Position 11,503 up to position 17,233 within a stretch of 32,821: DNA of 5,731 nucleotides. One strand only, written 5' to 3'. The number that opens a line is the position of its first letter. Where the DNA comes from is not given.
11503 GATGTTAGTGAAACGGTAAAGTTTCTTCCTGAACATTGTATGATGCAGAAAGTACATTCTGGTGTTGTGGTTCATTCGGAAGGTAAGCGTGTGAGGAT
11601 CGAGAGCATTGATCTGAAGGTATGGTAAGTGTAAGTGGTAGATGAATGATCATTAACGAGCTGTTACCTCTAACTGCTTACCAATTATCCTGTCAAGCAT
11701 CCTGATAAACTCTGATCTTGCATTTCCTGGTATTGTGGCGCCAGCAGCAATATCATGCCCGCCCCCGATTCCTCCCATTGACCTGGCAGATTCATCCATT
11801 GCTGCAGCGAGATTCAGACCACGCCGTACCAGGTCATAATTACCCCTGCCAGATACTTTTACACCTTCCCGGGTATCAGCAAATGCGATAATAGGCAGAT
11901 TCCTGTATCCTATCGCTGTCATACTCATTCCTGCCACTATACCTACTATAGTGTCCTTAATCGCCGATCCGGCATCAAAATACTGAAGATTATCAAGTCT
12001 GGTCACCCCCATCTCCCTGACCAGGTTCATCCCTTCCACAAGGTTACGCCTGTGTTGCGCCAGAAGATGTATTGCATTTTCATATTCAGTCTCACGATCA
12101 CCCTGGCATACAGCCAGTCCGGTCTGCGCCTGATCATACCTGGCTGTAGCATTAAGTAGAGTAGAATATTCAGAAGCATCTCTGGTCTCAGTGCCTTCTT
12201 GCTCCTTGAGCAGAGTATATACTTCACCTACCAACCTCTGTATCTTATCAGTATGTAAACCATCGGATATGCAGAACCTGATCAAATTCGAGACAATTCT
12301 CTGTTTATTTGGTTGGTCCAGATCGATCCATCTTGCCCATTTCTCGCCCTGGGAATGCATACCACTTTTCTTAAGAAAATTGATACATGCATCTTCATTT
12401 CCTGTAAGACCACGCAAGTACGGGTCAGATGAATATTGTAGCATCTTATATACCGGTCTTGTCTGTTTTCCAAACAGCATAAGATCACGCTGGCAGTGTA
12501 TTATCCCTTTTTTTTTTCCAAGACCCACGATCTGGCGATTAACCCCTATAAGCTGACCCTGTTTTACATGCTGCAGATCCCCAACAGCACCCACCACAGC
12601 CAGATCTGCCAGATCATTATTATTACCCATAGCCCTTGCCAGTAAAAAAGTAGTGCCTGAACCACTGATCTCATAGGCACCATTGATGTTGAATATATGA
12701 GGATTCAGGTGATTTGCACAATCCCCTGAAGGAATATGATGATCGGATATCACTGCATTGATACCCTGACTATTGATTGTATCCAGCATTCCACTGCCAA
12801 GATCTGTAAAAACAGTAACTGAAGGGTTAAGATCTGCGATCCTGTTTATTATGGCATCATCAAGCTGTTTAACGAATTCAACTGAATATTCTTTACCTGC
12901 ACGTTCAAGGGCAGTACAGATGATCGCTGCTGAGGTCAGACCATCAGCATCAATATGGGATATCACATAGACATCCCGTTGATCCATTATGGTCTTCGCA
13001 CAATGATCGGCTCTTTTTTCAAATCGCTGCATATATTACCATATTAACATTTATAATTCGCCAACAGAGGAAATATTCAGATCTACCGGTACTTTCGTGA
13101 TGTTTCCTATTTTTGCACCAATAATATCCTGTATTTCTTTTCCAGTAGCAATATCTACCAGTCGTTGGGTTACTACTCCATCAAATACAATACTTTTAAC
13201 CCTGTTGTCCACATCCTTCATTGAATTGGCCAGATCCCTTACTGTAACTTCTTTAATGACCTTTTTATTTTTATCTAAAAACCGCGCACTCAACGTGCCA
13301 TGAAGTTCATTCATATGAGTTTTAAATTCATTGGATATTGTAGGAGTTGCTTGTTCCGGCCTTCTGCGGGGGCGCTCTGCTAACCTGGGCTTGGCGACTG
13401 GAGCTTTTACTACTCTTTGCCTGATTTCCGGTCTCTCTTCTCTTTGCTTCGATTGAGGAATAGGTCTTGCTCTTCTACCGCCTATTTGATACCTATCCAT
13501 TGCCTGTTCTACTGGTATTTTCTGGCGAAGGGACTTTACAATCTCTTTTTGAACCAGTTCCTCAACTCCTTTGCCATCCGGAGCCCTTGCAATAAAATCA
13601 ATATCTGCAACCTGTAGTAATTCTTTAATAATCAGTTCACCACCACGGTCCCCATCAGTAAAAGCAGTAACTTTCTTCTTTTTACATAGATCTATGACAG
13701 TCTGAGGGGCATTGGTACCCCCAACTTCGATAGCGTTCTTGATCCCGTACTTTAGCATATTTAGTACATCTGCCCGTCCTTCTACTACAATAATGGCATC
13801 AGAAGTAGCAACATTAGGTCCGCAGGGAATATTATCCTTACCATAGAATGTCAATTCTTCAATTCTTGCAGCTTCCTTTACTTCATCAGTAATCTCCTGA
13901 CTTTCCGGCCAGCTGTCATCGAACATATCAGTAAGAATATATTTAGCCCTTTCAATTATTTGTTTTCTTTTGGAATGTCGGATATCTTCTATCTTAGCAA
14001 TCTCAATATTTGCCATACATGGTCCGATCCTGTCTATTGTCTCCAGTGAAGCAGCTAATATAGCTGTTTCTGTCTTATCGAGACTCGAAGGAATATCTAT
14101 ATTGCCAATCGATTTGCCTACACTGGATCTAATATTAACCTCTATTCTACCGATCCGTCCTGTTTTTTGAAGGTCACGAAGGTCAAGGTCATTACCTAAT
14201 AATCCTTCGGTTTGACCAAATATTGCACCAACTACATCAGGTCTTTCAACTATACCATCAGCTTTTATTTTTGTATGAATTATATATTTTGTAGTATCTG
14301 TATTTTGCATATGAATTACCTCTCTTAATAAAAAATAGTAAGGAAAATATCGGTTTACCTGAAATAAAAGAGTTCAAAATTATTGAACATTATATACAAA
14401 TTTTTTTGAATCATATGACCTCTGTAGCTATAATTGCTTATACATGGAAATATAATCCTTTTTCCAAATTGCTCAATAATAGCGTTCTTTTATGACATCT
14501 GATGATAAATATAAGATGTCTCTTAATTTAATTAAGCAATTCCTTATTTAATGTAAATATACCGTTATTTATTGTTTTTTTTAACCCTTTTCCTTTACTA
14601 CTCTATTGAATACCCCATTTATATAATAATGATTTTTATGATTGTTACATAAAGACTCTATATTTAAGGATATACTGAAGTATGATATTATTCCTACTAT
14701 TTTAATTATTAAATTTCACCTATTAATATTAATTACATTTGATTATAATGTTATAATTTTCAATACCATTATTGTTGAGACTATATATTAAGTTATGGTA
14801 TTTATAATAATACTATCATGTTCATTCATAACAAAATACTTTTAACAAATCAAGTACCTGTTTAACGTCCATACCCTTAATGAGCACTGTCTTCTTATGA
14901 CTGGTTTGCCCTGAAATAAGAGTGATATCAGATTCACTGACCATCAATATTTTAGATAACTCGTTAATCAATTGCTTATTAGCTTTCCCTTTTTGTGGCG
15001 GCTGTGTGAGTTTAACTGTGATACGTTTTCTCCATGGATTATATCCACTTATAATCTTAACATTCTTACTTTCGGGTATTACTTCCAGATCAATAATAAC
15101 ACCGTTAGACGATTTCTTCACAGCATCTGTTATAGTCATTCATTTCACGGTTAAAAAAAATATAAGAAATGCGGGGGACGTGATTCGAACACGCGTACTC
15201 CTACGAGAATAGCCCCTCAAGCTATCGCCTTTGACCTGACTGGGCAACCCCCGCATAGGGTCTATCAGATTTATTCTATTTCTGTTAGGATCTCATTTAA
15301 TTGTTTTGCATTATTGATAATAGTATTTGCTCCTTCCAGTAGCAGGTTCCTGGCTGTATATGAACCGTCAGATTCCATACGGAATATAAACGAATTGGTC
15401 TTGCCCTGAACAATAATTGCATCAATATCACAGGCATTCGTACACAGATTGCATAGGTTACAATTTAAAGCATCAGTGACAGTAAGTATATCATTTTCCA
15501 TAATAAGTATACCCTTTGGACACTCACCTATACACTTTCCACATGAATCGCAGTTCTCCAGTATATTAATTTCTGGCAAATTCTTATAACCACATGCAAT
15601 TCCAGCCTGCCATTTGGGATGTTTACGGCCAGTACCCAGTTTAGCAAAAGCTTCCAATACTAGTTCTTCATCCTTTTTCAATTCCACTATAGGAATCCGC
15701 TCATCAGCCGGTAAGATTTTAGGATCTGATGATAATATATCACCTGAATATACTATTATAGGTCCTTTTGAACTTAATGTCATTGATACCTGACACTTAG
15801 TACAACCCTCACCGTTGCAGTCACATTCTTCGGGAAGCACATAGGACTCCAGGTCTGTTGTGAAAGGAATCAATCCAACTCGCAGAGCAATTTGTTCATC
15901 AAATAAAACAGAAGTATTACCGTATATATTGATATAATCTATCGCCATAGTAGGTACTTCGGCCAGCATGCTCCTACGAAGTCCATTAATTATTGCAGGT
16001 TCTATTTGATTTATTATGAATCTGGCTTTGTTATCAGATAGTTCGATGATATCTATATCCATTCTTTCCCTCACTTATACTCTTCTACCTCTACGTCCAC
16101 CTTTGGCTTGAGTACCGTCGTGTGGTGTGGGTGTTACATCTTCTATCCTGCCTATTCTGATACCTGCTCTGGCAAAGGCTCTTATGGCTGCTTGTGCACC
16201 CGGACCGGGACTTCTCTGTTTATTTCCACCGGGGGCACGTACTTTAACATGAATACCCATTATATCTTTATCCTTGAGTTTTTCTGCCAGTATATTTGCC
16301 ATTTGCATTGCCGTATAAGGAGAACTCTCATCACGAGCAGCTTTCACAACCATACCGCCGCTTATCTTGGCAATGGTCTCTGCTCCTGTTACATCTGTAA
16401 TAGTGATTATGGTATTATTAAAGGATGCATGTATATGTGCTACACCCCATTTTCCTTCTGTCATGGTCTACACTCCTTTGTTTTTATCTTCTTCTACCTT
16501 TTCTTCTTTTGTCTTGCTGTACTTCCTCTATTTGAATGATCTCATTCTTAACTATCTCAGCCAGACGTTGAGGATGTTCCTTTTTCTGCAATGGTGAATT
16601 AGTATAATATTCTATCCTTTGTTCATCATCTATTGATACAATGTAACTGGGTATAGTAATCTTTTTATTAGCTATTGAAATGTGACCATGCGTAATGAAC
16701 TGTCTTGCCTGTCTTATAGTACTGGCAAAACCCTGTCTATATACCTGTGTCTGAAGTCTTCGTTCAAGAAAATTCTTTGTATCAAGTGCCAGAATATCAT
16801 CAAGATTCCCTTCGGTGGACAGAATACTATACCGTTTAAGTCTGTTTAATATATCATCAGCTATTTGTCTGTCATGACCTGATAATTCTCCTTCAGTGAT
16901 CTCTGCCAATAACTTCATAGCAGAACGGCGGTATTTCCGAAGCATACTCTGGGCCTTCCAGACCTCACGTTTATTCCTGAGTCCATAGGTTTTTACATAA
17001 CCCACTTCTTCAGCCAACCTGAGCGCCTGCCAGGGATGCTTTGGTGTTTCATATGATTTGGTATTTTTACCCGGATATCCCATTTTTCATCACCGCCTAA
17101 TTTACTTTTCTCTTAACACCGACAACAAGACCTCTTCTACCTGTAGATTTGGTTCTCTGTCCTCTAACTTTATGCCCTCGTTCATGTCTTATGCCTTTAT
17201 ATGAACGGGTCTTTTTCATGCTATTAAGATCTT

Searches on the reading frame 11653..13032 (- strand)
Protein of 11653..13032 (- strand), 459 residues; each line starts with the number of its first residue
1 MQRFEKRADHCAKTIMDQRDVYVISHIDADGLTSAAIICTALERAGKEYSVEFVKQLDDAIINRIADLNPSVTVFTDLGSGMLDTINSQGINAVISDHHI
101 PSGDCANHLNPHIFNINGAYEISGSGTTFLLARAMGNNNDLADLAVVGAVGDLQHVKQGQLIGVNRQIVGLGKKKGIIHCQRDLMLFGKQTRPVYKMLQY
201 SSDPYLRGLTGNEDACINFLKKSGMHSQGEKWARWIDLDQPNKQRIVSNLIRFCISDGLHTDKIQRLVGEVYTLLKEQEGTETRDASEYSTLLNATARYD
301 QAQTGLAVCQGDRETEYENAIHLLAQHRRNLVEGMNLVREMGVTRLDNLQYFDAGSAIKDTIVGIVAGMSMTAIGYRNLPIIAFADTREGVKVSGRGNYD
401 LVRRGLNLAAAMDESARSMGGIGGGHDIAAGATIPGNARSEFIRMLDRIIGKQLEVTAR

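Call 8: search_protein_families(library=pfam, proteins=[window:11653-13032:-], max_evalue=0.001)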
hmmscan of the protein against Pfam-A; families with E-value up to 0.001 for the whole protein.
window:11653-13032:- (459 aa): 3 families
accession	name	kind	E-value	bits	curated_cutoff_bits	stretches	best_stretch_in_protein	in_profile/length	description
PF21763.2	DHH_CID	-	2.8e-29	101.8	27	1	186-268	1-84/84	DHH-CID domain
PF02272.25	DHHA1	-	9.9e-13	48.9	25.9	1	358-451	13-101/102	DHHA1 domain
PF01368.27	DHH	-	8.6e-10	39.4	28.1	1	21-148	2-124/125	DHH family, N-terminal domain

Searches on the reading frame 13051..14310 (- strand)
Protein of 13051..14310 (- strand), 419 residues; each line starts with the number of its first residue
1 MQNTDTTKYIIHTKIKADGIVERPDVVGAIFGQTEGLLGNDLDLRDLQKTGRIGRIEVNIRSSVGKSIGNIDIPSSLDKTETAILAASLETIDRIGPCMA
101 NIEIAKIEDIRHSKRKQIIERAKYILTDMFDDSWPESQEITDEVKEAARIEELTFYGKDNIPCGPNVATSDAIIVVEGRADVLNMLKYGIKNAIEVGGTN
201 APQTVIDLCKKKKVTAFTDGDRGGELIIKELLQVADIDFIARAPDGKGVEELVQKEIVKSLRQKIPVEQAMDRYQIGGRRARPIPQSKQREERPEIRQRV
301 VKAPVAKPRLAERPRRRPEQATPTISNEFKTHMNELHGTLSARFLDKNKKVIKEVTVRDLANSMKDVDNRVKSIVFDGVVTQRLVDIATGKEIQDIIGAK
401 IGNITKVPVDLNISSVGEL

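Call 8: search_protein_families(library=pfam, proteins=[window:13051-14310:-], max_evalue=0.001)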
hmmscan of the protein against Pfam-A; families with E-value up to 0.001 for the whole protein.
window:13051-14310:- (419 aa): 3 families
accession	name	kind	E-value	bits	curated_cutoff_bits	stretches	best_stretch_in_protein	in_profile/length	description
PF13662.12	Toprim_4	-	2.4e-10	40.9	25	1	172-233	2-72/85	Toprim domain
PF01751.28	Toprim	-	1e-08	35.7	23.1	1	173-242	2-86/96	Toprim domain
PF13155.12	Toprim_2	-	3.4e-07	31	22.1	1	174-249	1-84/88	Toprim-like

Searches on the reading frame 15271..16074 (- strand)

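Call 8: search_protein_families(library=pfam, proteins=[window:15271-16074:-], max_evalue=0.001)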
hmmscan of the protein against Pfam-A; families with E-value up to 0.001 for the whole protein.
window:15271-16074:- (267 aa): 5 families
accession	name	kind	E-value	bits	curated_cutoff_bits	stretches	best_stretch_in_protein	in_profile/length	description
PF01000.31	RNA_pol_A_bac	-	6e-16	59.2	33.9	1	60-154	4-101/119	RNA polymerase Rpb3/RpoA insert domain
PF01193.29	RNA_pol_L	-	1.4e-14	54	24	1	18-254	1-72/74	RNA polymerase Rpb3/Rpb11 dimerisation domain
PF13187.11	Fer4_9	-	2.3e-05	24.7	27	1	174-219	1-51/52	4Fe-4S dicluster domain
PF13183.11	Fer4_8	-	0.00022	22.1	27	0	168-189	47-68/68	4Fe-4S dicluster domain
PF00037.32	Fer4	-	0.00076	19.6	21.1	0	173-190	6-23/24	4Fe-4S binding domain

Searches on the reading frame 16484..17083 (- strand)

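Call 8: search_protein_families(library=pfam, proteins=[window:16484-17083:-], max_evalue=0.001)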
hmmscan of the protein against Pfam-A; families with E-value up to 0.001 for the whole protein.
window:16484-17083:- (199 aa): 1 family
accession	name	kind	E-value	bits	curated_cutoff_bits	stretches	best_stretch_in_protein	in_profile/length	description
PF01479.30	S4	-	8e-17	61.2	22.8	1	108-154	1-47/48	S4 domain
